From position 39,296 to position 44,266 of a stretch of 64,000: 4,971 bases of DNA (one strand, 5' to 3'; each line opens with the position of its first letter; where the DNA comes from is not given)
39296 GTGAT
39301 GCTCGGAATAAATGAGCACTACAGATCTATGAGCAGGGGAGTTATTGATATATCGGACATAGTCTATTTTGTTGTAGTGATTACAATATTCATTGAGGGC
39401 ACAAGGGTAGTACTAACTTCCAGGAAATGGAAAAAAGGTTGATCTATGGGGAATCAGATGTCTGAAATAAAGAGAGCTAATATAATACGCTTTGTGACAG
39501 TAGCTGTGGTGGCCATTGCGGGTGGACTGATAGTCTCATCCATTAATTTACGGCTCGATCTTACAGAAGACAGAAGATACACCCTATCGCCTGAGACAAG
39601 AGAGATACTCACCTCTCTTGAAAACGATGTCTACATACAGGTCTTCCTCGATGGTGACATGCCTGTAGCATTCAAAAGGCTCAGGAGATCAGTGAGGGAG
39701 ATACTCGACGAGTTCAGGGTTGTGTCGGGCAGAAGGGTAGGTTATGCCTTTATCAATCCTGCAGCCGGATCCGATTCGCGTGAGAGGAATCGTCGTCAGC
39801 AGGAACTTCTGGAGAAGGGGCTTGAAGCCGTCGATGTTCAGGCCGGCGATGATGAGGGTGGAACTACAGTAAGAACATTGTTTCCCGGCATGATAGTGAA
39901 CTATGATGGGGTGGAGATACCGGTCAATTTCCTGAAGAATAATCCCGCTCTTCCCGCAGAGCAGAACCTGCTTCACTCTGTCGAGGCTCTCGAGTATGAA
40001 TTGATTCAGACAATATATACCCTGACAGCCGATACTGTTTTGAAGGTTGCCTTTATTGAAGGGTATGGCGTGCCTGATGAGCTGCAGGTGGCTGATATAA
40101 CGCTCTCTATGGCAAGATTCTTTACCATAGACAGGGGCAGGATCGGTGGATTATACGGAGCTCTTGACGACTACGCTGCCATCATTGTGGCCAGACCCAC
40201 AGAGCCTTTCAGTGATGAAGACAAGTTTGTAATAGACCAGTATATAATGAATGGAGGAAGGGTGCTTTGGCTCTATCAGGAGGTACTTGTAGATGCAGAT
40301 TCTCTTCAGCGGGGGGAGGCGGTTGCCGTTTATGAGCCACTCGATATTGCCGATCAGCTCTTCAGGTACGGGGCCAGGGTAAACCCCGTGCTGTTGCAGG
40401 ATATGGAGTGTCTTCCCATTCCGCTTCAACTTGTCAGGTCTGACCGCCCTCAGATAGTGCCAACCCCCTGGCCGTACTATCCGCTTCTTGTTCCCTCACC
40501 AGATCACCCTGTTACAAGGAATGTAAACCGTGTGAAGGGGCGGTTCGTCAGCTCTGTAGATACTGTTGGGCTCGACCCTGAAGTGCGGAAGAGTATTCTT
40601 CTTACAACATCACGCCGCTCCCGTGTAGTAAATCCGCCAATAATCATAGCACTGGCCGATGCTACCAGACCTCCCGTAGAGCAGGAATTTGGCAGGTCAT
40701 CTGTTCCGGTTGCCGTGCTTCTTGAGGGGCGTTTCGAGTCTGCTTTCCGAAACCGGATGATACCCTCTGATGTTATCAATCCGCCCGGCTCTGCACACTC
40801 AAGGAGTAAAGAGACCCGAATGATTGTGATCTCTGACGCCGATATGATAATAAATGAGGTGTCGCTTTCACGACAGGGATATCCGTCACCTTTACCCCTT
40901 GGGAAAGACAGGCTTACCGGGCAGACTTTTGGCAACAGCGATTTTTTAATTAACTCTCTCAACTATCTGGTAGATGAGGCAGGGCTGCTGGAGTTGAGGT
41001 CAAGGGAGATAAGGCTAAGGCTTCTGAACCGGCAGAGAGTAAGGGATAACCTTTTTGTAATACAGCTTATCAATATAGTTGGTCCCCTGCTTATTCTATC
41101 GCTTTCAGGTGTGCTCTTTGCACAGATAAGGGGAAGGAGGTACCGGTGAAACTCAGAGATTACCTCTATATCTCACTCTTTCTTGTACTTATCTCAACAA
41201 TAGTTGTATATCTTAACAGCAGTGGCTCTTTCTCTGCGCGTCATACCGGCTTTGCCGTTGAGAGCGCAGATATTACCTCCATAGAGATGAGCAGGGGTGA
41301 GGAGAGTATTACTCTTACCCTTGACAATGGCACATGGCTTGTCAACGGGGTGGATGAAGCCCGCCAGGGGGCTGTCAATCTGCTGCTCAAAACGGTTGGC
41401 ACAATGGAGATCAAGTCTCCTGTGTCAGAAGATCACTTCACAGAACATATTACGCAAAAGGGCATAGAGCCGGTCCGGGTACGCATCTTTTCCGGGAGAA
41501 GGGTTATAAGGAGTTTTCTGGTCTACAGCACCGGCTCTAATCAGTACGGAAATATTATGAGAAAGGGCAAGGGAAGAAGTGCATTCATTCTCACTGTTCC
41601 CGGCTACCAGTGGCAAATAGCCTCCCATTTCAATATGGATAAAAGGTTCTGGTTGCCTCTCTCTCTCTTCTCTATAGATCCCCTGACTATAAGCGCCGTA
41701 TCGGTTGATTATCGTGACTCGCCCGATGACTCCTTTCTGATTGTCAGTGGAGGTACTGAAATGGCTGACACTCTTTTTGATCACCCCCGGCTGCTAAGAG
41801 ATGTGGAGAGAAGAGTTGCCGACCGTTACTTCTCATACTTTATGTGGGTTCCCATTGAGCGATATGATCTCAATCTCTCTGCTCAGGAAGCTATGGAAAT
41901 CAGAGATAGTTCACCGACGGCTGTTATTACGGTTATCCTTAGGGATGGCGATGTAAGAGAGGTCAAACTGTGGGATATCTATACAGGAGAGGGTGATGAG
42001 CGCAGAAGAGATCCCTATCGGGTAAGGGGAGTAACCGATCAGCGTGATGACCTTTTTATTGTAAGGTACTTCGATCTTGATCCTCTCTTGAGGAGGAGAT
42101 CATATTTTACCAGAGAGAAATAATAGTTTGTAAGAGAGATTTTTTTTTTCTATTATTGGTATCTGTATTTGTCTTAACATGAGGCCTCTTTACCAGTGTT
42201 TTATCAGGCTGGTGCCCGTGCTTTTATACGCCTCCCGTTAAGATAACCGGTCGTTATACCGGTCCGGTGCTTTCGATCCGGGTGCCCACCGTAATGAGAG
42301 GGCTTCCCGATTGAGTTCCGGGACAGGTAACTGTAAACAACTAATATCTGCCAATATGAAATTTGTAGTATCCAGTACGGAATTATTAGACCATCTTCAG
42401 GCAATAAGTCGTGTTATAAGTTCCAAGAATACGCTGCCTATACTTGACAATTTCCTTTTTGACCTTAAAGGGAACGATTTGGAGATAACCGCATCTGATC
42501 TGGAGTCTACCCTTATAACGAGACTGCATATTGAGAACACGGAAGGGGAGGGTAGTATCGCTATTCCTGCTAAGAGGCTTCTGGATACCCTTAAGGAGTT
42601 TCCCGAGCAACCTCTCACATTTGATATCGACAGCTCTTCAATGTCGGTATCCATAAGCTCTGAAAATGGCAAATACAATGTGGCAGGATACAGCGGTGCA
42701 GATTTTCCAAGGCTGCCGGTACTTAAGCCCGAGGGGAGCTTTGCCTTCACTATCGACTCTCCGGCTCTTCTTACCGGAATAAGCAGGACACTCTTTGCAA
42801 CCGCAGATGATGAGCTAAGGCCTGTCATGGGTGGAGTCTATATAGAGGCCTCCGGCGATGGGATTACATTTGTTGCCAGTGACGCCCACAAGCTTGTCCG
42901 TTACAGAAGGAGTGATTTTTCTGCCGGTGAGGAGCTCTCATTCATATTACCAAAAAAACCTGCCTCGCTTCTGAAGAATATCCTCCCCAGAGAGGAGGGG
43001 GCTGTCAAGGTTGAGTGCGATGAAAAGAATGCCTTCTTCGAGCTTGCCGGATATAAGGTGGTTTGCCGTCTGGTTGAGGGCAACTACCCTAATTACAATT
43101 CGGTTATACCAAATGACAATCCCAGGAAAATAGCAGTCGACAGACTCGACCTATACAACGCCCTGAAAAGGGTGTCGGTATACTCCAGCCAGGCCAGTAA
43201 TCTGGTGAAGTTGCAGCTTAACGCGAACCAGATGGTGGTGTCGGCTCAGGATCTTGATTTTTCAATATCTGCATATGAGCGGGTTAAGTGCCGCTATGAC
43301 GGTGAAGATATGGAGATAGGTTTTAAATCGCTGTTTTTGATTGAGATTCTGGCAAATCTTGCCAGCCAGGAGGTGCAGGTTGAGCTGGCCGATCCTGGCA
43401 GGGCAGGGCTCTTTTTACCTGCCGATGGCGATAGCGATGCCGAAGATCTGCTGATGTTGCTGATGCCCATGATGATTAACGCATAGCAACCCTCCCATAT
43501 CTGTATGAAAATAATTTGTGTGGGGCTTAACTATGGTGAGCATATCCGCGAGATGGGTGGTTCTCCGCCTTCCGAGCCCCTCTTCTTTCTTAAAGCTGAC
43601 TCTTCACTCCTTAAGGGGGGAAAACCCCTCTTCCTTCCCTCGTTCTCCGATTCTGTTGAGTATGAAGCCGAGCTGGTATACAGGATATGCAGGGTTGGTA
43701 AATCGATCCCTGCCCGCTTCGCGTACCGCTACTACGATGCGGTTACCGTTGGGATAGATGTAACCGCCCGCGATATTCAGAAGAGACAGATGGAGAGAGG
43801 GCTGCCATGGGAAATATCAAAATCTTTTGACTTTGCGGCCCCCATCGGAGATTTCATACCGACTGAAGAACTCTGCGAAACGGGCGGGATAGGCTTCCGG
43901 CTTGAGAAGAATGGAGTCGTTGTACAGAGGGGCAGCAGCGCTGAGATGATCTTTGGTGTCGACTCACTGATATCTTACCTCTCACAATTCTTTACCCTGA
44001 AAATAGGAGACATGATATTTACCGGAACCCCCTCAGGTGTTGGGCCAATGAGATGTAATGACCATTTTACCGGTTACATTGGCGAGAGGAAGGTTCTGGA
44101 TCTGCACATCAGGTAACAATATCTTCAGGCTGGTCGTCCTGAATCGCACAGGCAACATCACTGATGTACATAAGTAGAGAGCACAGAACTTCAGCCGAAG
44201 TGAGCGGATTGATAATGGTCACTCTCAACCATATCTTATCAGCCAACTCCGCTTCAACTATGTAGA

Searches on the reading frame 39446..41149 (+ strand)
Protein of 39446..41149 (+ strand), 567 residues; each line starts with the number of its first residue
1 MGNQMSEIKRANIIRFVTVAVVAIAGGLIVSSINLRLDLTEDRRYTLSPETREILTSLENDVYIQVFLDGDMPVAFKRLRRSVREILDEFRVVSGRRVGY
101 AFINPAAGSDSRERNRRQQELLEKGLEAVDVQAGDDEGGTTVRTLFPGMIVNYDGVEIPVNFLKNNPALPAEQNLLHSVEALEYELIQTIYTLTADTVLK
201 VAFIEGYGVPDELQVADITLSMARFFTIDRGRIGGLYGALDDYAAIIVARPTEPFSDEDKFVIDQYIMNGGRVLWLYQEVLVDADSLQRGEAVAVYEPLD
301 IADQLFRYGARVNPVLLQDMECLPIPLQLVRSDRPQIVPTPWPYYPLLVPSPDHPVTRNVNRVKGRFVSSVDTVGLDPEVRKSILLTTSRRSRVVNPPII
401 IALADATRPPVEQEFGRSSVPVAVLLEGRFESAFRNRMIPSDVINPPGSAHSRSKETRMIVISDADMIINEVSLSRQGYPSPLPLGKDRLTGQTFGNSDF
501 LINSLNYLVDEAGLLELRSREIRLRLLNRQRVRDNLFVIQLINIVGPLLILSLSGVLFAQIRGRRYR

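Call 30: search_protein_families(library=pfam, proteins=[window:39446-41149:+], max_evalue=0.00001)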
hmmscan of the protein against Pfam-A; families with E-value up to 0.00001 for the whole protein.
window:39446-41149:+ (567 aa): 2 families
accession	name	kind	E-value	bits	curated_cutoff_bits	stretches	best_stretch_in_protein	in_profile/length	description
PF09822.16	ABC_transp_aux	-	2.3e-66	224.4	34.7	1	200-504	3-288/288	ABC-type uncharacterized transport system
PF23357.1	DUF7088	-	1.3e-27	96.5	27.8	1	41-151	1-104/105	Domain of unknown function (DUF7088)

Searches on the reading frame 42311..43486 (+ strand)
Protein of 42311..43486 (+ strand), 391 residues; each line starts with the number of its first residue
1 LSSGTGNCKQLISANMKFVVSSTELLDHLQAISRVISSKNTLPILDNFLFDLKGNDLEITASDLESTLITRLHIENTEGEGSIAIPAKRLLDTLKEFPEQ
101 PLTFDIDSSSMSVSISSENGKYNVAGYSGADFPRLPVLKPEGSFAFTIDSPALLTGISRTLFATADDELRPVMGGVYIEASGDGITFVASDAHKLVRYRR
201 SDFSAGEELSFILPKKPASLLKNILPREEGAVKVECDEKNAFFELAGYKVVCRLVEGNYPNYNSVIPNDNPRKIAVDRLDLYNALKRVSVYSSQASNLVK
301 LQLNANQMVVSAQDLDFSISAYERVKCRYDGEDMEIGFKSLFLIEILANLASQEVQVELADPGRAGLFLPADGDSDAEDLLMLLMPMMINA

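Call 30: search_protein_families(library=pfam, proteins=[window:42311-43486:+], max_evalue=0.00001)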
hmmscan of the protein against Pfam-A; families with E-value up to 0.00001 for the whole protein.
window:42311-43486:+ (391 aa): 3 families
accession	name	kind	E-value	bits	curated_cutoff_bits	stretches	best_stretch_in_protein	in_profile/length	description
PF00712.24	DNA_pol3_beta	-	2.8e-29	102.1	24.4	1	16-136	1-120/120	DNA polymerase III beta subunit, N-terminal domain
PF02767.21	DNA_pol3_beta_2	-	8.8e-22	78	27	1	149-261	3-116/116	DNA polymerase III beta subunit, central domain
PF02768.20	DNA_pol3_beta_3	-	1.4e-20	73.7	27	1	264-382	2-118/121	DNA polymerase III beta subunit, C-terminal domain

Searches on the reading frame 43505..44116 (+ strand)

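Call 30: search_protein_families(library=pfam, proteins=[window:43505-44116:+], max_evalue=0.00001)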
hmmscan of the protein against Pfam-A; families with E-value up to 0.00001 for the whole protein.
window:43505-44116:+ (203 aa): 1 family
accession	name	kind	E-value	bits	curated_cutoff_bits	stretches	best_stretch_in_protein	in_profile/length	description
PF01557.24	FAA_hydrolase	-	9.8e-48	163.1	23.9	1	2-186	1-187/214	Fumarylacetoacetate (FAA) hydrolase C-terminal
